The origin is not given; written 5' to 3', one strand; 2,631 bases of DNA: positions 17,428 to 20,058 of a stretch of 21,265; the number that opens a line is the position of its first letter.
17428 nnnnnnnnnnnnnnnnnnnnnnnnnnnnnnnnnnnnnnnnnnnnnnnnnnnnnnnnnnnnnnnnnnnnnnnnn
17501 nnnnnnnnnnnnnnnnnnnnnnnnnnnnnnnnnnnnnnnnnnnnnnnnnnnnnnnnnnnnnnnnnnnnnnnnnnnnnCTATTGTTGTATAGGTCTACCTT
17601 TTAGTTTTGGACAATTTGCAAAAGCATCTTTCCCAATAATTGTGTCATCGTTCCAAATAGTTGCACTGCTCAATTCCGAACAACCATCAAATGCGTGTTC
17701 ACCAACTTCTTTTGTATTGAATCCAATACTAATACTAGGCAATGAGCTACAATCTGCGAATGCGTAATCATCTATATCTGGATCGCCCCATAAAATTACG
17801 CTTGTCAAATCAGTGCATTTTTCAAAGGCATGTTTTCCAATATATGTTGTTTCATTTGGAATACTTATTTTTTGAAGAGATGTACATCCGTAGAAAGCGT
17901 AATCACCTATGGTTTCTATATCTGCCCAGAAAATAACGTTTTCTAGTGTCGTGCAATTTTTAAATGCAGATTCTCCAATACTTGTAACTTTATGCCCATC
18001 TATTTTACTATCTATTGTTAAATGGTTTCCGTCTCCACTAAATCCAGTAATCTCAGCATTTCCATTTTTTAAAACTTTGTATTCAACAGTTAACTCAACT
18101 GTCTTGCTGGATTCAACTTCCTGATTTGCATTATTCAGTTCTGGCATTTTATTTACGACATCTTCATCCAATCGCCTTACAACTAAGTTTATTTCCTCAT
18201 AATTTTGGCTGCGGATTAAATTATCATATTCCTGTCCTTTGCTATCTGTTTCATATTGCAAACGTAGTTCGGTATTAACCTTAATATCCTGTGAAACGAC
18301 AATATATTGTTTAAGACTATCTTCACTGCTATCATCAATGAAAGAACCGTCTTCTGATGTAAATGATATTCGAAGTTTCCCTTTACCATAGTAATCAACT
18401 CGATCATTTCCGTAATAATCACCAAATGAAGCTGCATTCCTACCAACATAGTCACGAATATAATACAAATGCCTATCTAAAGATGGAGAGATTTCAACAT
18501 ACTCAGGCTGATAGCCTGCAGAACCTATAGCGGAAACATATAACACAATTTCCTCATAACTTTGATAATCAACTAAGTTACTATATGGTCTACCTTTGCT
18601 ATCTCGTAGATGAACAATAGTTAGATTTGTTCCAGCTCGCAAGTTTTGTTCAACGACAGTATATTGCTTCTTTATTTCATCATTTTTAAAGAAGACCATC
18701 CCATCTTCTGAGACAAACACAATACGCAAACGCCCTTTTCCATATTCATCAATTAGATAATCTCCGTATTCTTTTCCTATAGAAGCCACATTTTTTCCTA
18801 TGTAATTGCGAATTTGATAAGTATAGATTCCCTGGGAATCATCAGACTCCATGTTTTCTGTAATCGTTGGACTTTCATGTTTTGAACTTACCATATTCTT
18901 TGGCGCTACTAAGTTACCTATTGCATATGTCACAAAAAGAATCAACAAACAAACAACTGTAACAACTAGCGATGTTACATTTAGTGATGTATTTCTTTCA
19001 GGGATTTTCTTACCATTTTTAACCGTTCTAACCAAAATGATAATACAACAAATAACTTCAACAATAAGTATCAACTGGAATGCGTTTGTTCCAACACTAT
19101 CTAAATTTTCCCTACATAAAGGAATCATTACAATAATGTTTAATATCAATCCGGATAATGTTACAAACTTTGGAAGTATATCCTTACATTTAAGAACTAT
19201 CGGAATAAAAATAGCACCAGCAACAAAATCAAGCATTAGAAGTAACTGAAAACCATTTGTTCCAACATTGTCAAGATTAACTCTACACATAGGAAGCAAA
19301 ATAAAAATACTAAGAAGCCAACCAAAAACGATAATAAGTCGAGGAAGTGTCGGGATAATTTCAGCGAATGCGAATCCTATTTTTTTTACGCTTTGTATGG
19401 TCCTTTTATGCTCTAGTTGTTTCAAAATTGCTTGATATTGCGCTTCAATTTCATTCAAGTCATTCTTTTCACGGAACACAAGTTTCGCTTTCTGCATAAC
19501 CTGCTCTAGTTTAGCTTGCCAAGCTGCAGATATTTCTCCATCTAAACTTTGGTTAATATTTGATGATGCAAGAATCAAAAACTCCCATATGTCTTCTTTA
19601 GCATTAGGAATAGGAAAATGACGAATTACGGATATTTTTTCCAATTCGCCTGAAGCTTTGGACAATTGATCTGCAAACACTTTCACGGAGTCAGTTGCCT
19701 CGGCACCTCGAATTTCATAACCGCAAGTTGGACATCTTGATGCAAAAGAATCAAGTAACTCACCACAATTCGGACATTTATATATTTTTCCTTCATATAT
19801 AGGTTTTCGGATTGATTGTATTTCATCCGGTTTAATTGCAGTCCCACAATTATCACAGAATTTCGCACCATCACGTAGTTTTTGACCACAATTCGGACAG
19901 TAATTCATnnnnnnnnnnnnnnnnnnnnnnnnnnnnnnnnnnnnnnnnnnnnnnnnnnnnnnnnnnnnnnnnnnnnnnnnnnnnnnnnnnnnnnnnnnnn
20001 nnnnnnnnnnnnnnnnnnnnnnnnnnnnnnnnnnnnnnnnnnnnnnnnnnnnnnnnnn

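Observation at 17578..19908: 776-aa protein with an inside-out architecture: cytoplasmic double zinc ribbon, duplicated TM hairpin, duplicated extracellular domain, BspA-LRR tip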

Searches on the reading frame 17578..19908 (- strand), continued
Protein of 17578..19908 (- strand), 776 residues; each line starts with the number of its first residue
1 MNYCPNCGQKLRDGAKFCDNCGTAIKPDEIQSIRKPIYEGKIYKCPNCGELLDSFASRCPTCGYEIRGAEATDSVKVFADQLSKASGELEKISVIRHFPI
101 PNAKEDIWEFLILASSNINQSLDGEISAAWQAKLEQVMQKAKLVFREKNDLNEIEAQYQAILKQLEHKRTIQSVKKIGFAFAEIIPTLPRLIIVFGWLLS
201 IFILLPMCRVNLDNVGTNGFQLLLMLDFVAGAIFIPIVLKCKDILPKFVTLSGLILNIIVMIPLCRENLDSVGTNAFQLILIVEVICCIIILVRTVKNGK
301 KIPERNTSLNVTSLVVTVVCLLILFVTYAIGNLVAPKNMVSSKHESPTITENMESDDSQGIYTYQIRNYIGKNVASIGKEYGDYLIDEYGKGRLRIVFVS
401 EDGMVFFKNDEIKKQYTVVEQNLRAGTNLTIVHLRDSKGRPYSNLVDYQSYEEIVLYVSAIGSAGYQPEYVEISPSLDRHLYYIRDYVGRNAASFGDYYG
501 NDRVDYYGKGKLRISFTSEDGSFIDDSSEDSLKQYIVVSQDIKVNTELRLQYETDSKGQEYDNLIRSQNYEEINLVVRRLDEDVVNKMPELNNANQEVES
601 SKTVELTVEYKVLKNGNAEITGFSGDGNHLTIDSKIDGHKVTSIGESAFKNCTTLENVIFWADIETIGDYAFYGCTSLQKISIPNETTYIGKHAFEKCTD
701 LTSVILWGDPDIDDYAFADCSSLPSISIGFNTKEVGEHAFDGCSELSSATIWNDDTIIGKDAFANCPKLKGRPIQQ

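Call 75: search_solved_structures(query=window:17578-19908:-, max_evalue=0.01)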
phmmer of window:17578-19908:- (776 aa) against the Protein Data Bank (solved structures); distinct sequences matched with E-value up to 0.01: 9.
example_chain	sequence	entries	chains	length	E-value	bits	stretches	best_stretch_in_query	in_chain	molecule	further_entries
4fs7_A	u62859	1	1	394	5.9e-47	163.7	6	643-748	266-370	Uncharacterized protein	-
4gt6_A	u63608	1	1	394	2.7e-28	102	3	615-754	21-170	Cell surface protein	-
6mlx_A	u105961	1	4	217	8.5e-28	100.3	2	619-751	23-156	Leucine-rich repeat protein TpLRR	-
4h09_A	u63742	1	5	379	9.8e-16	60.5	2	640-745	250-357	Hypothetical leucine rich repeat protein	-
4fdw_A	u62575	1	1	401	1.4e-07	33.5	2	642-766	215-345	leucine rich hypothetical protein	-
4fd0_A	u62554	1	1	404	3.1e-07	32.4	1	642-765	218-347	Leucine rich hypothetical protein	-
4cp6_A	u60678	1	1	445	2.8e-06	29.2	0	639-706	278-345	CHOLINE BINDING PROTEIN PCPA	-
3sb4_A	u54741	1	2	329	0.0002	23.1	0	626-725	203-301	Hypothetical leucine rich repeat protein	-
4oju_A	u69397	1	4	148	0.0011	20.6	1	637-713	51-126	hypothetical leucine rich repeat protein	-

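Call 84: search_protein_families(library=phrogs, proteins=[window:17578-19908:-], max_evalue=0.001)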
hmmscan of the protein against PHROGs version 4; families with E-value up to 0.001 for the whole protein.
window:17578-19908:- (776 aa): 9 families
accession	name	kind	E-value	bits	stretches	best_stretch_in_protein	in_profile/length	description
phrog_35892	-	unknown function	3.1e-21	75.8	2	594-705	323-433/1181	-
phrog_18805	-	unknown function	5.5e-17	62.8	2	631-706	332-405/457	-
phrog_2546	-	unknown function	1.4e-09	39.5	1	3-31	2-30/180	-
phrog_6586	-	unknown function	2.1e-08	35.1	1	43-69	4-30/129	-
phrog_8436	-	unknown function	3.8e-06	28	0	28-73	49-91/110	-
phrog_4852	-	unknown function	2.5e-05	25.1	0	2-33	14-47/194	-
phrog_10714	-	unknown function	2.8e-05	25.3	0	3-30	75-104/109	-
phrog_8032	-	unknown function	3.2e-05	25.2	0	39-106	70-120/173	-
phrog_27136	-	unknown function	0.0003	21.3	0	1-32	1-31/224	-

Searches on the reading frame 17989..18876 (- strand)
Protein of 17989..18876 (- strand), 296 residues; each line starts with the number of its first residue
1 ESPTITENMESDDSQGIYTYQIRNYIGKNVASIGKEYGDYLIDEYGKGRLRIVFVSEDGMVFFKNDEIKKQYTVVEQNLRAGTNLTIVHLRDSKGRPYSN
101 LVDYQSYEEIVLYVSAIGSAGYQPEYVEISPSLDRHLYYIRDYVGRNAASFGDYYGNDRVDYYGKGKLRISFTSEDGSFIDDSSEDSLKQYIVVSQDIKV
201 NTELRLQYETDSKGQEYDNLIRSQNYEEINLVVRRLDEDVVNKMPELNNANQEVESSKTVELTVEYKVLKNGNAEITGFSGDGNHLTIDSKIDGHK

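Call 39: predict_structure(alignment_id=A1)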
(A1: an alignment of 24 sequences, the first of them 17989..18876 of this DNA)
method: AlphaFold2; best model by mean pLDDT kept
length: 296 residues; sequences in the alignment: 24
mean_pLDDT: 86.7   pTM: 0.76
mean pLDDT of the five models: 86.7, 85.9, 85.9, 85.4, 85.4
residues with pLDDT >= 90: 164; 70-90: 106; 50-70: 16; < 50: 10
segments of 3 or more residues with pLDDT < 50: 249-258
pLDDT, mean of each block of 10 residues (from residue 1): 78 92 96 89 95 92 82 95 95 87 94 90 91 95 94 85 93 93 89 97 94 82 94 95 75 41 79 78 71 54
secondary structure, 60 per line:
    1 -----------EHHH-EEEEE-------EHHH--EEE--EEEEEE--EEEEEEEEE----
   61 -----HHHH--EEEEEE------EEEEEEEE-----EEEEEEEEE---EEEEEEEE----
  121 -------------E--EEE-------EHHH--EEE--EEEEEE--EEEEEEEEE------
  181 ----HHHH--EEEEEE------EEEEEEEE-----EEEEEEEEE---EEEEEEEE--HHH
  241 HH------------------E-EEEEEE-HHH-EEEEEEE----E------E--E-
elements in order: E17-21 E35-37 E40-45 E48-56 H66-69 E72-77 E84-91 E97-105 E109-116 E137-139 E153-155 E158-163 E166-174 H185-188 E191-196 E203-210 E216-224 E228-235 H238-242 E263-268 E274-280

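Call 44: fold_search(model_id=the predicted structure, library=pdb)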
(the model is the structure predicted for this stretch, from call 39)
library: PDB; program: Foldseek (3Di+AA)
matches with E <= 10: 183; with E <= 0.001: 0
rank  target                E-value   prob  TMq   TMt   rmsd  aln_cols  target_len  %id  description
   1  5c0x_I                3.7e-01  0.03  0.10  0.13  19.9       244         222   11  Structure of a 12-subunit nuclear exosome complex bound to structured RNA (released 2015-08-05)
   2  5u47                  4.7e-01  0.12  0.15  0.07  13.5       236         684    9  1.95 Angstrom Resolution Crystal Structure of Penicillin Binding Protein 2X from Streptococcus thermophilus (released 2016-12-28)
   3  9a74_B                5.0e-01  0.05  0.08  0.06  20.4       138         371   10  Integrative model of YKUJ-NUSA by crosslinking MS and deep learning (released 2024-09-18)
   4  2brr_H                5.7e-01  0.03  0.11  0.14  19.9       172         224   14  Complex of the neisserial PorA P1.4 epitope peptide and two Fab- fragments (antibody MN20B9.34) (released 2005-07-27)
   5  8k80_A                1.1e+00  0.01  0.11  0.09  23.9       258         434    9  Crystal structure of Langya Virus attachment (G) glycoprotein (released 2023-09-13)
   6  4ifd_I                1.2e+00  0.02  0.11  0.14  19.9       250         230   12  Crystal structure of an 11-subunit eukaryotic exosome complex bound to RNA (released 2013-02-06)
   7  8u6x_A                1.3e+00  0.02  0.08  0.09  11.5        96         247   19  ATP-dependent DNA ligase Lig E from Neisseria gonorrhoeae (released 2024-01-31)
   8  2ztd_B                1.4e+00  0.04  0.09  0.12  13.0       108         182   10  MtRuvA Form III (released 2009-05-05)
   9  4o1n_D                1.5e+00  0.01  0.10  0.12  17.1       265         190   10  Crystal structure of Staphylococcal superantigen-like protein SAOUHSC_00383 (released 2014-12-24)
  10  6nf5_G                1.7e+00  0.02  0.09  0.16  17.5       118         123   15  BG505 MD64 N332-GT5 SOSIP trimer in complex with BG18-like precursor HMP1 fragmentantigen binding and base-binding RM2 (released 2019-11-06)
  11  6yba_A                1.7e+00  0.01  0.11  0.05  22.4       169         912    9  HAdV-F41 Capsid (released 2021-03-10)
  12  5x4z_G                1.8e+00  0.03  0.10  0.15  10.9       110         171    7  RNA Polymerase II from Komagataella Pastoris (Type-1 crystal) (released 2017-05-17)
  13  8wjb_A                1.8e+00  0.01  0.11  0.09  17.9       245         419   10  Structural insights into the Langya virus attachment glycoprotein (released 2024-10-02)
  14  3go5                  1.9e+00  0.02  0.12  0.13  15.2       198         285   11  Crystal structure of a multidomain protein with nucleic acid binding domains (sp_0946) from streptococcus pneumoniae tig (released 2009-04-07)
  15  7oa5_H                2.0e+00  0.06  0.09  0.14   9.6        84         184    7  RUVA COMPLEXED TO A HOLLIDAY JUNCTION. (released 2021-04-28)
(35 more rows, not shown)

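Call 86: fold_search(model_id=the predicted structure, library=viral)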
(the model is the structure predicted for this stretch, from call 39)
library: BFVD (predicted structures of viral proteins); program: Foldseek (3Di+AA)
matches with E <= 10: 224; with E <= 0.001: 0
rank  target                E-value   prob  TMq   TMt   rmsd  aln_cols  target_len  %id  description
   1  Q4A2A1                3.9e-01  0.02  0.10  0.10  18.2       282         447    9  Uncharacterized protein [Emiliania huxleyi virus 86 (isolate United Kingdom/English Channel/1999)]
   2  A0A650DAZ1            4.4e-01  0.09  0.12  0.16  11.8       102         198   10  (no name in the UniProt tables at hand)
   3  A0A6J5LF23            4.7e-01  0.01  0.07  0.05  22.3       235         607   14  Major tropism determinant N-terminal domain-containing protein [uncultured Caudovirales phage]
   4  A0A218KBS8            7.1e-01  0.04  0.08  0.10  13.7        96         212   11  Uncharacterized protein [Bacillus phage PBC2]
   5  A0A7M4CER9            7.6e-01  0.02  0.10  0.11  20.4       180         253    9  Uncharacterized protein [Pyramimonas orientalis virus 01B]
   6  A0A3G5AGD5            8.0e-01  0.04  0.11  0.09   9.2        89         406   11  Uncharacterized protein [Solumvirus sp.]
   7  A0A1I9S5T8            8.0e-01  0.01  0.06  0.07  20.5       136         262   15  (no name in the UniProt tables at hand)
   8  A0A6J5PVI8            9.0e-01  0.04  0.13  0.17  11.4       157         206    8  Uncharacterized protein [uncultured Caudovirales phage]
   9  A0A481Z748            1.0e+00  0.02  0.12  0.09  20.6       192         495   11  Topoisomerase II-associated protein [Pithovirus LCPAC201]
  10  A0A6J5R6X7            1.2e+00  0.02  0.10  0.07  14.4       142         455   15  Uncharacterized protein [uncultured Caudovirales phage]
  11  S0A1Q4                1.2e+00  0.01  0.09  0.11  16.9       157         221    9  Phage prohead protease protein [Cellulophaga phage phi10:1]
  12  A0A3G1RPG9            1.3e+00  0.03  0.11  0.22  14.6       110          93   14  Uncharacterized protein [Rotavirus D]
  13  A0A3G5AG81            1.3e+00  0.01  0.06  0.05  20.3       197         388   12  Uncharacterized protein [Solumvirus sp.]
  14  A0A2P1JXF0            1.3e+00  0.01  0.05  0.06  18.2       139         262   10  Minor tail protein [Rhodococcus phage Finch]
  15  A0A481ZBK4            1.4e+00  0.03  0.14  0.13  22.6       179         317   17  Uncharacterized protein [Pithovirus LCPAC403]
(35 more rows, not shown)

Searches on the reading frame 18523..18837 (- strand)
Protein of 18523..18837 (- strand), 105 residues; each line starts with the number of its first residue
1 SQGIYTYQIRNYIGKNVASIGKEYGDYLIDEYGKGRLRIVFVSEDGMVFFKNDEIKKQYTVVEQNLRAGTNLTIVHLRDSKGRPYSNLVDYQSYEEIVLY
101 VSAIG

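Call 52: find_homologous_proteins(query=A3, max_evalue=0.001)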
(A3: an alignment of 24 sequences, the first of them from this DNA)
Query A3 (24 sequences) (105 aa, profile of the alignment): 8 proteins with E <= 0.001 among 354 candidates.
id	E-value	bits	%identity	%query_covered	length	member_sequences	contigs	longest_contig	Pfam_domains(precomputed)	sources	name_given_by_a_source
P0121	7.9e-46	172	42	92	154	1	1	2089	-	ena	-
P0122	1.4e-32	130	42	97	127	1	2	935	-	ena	-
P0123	5.8e-28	115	42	95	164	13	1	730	-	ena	-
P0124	6.3e-25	105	37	96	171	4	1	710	-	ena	-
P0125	4.1e-24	103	41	85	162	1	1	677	-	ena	-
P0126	1.7e-22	97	38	95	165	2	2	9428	-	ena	-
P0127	1.7e-20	91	37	96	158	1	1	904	-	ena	-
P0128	1.1e-17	82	38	68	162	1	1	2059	-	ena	-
